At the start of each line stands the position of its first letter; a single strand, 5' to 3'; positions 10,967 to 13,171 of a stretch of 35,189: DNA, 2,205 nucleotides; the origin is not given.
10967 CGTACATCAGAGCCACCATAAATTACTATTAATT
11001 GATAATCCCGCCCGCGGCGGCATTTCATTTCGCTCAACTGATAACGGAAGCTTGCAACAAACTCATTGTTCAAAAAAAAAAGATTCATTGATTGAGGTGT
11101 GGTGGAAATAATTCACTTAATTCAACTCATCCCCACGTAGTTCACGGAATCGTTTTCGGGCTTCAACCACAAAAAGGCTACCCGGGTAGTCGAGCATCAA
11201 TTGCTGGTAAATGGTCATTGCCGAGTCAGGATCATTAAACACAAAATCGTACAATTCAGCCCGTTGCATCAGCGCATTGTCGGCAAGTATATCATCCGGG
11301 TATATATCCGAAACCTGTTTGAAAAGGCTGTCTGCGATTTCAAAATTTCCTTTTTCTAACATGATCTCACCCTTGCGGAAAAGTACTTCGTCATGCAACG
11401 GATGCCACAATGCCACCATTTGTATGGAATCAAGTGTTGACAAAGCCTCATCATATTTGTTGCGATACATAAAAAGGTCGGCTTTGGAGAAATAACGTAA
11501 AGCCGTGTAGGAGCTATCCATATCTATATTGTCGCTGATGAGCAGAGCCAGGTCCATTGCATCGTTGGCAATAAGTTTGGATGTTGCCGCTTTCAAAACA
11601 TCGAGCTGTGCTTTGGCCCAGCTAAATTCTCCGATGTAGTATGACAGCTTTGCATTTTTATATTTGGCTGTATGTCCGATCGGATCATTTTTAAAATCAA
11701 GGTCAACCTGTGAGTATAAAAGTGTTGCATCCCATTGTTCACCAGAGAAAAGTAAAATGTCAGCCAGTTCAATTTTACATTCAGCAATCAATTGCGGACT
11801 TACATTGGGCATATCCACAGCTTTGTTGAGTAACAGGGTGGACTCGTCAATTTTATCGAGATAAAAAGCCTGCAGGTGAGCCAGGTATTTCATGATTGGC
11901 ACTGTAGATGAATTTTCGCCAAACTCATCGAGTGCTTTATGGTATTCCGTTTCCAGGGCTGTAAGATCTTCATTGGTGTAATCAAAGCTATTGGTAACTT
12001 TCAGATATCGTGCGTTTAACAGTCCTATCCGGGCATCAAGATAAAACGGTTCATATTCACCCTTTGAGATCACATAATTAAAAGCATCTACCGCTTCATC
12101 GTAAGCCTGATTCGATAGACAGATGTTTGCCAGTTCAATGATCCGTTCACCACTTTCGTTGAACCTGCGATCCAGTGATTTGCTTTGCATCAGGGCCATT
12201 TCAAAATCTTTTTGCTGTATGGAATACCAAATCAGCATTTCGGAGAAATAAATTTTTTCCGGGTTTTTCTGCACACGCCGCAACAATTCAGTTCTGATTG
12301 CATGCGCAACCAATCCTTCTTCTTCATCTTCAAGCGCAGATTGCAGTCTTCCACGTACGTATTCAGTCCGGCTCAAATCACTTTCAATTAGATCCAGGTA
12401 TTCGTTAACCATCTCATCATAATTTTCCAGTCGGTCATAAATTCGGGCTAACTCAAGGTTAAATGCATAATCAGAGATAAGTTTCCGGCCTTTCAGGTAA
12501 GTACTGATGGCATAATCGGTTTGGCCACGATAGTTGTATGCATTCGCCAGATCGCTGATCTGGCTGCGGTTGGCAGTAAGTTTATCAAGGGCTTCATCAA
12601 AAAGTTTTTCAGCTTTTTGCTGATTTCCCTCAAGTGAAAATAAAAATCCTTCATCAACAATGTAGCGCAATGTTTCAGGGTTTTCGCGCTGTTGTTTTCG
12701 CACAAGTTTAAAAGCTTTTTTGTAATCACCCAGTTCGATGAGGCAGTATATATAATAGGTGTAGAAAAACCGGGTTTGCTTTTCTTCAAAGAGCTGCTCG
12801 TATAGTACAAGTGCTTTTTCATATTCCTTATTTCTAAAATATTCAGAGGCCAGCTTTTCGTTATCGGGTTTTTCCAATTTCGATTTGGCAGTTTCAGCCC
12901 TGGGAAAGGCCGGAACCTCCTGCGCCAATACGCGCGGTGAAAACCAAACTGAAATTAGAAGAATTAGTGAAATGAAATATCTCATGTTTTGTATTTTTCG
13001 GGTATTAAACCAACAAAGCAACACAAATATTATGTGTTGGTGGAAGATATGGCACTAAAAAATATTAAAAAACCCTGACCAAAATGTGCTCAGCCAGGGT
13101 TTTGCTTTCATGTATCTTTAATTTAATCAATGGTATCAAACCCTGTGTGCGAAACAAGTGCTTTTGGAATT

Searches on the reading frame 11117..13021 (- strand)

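Call 19: search_protein_families(library=pfam, proteins=[window:11117-13021:-], max_evalue=0.001)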
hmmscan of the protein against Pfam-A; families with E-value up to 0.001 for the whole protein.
window:11117-13021:- (634 aa): 11 families
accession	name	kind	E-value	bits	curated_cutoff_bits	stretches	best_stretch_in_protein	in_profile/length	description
PF14559.12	TPR_19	-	1.1e-14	54.9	25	0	521-583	5-64/68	Tetratricopeptide repeat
PF07719.23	TPR_2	-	7.1e-13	48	27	0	545-577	2-34/34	Tetratricopeptide repeat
PF13174.12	TPR_6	-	4.7e-12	46.2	26.3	0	583-615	2-33/33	Tetratricopeptide repeat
PF13428.12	TPR_14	-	5.3e-12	45.6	23.5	0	57-79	7-29/44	Tetratricopeptide repeat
PF13432.12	TPR_16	-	7.5e-10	39.5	32.7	0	513-568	3-55/65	Tetratricopeptide repeat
PF13424.12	TPR_12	-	2.8e-09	37.5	30.1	0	100-146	26-73/77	Tetratricopeptide repeat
PF00515.34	TPR_1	-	2e-08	34.1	27.8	0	57-76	7-26/34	Tetratricopeptide repeat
PF13176.12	TPR_7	-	3.4e-07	30.3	27.9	0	190-213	4-27/36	Tetratricopeptide repeat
PF12895.13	ANAPC3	-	9.4e-07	29.5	27.2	1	64-120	2-60/82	Anaphase-promoting complex, cyclosome, subunit 3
PF13181.12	TPR_8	-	1.2e-06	28.7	25.7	0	189-215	5-31/34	Tetratricopeptide repeat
PF25064.1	ARM_TT21_5th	-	0.00066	20.4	27.8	0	58-144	8-98/117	TT21 fifth ARM repeats domain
